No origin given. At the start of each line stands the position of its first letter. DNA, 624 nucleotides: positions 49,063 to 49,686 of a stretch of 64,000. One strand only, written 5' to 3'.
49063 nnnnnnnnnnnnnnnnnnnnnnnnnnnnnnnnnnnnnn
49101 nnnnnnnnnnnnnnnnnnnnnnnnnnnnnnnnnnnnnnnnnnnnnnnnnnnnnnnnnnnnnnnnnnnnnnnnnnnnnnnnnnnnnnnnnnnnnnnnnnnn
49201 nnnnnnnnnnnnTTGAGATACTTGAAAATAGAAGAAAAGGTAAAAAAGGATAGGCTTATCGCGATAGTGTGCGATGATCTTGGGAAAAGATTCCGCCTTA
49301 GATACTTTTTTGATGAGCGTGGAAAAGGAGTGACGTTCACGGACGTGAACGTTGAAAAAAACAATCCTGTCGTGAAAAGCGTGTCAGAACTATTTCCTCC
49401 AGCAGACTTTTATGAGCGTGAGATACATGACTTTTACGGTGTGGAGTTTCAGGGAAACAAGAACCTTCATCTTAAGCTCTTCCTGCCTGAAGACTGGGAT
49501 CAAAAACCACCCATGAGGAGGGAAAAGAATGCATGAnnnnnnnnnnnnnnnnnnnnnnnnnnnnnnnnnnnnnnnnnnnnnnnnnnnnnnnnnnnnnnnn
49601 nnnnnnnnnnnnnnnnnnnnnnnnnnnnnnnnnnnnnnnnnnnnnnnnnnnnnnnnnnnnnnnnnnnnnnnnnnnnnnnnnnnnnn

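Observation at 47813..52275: Minimal group-4 (Ech/Mbh-type) [NiFe] hydrogenase cluster with dedicated HycI protease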

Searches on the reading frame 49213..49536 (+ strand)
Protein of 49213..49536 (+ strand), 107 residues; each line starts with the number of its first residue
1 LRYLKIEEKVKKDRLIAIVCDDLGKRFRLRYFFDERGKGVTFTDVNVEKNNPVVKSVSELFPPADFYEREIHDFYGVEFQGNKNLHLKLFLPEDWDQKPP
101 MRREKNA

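Call 3: search_protein_families(library=pfam, proteins=[window:49213-49536:+], max_evalue=0.01)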
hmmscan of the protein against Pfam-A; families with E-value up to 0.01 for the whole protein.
window:49213-49536:+ (107 aa): 1 family
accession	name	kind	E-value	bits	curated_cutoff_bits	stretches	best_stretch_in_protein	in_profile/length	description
PF00329.25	Complex1_30kDa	-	6e-21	75.7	22.5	1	1-104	12-117/124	Respiratory-chain NADH dehydrogenase, 30 Kd subunit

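Call 4: search_protein_families(library=ncbifam, proteins=[window:49213-49536:+], max_evalue=0.01)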
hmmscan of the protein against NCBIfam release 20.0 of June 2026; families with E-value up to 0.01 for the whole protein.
window:49213-49536:+ (107 aa): 17 families
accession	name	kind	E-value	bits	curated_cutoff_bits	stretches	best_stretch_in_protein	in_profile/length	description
TIGR01961.1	NuoC_fam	subfamily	2.8e-12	47.2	122.45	1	42-103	58-116/122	NADH (or F420H2) dehydrogenase, subunit C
NF005832.0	PRK07735.1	equivalog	1.5e-11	44.2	431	1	3-99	322-418/430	NADH-quinone oxidoreductase subunit C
NF005856.0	PRK07785.1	equivalog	3.3e-11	43.5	224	1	44-99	163-217/246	NADH-quinone oxidoreductase subunit C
NF009808.0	PRK13292.1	equivalog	6.7e-11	40.8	1156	1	43-105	313-373/791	NADH-quinone oxidoreductase subunit B/C/D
NF008728.0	PRK11742.1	equivalog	1e-10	40.7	840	1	44-106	113-173/598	NADH-quinone oxidoreductase subunit C/D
NF009141.0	PRK12494.1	equivalog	1.2e-10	41.6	175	1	44-103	104-161/175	NAD(P)H-quinone oxidoreductase subunit J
NF004737.0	PRK06074.2-4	equivalog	1.6e-10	41.1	144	1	14-103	36-122/150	NADH-quinone oxidoreductase subunit C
NF006304.0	PRK08491.1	equivalog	2.1e-09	37.3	228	1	49-101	120-171/263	NADH-quinone oxidoreductase subunit C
NF004738.0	PRK06074.2-5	equivalog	8.5e-09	35.3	198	1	48-94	92-138/174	NADH-quinone oxidoreductase subunit C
NF004736.0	PRK06074.2-3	equivalog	2.2e-08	34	239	1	27-106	79-158/183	NADH-quinone oxidoreductase subunit C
NF004735.0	PRK06074.2-2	equivalog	4.9e-08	33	176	1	40-104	81-145/158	NADH-quinone oxidoreductase subunit C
NF040611.1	F420_dehyd_FpoC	exception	6.1e-08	32.7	220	1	40-104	81-145/158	F420H2 dehydrogenase subunit FpoC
NF004733.0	PRK06074.1-5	equivalog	9.6e-08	31.9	225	1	3-86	46-132/203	NADH-quinone oxidoreductase subunit C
NF004734.0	PRK06074.2-1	equivalog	5.8e-07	29.6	169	1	45-103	90-147/164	NADH-quinone oxidoreductase subunit C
NF004730.0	PRK06074.1-1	equivalog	6.3e-07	29.4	193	1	48-86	101-139/200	NADH-quinone oxidoreductase subunit C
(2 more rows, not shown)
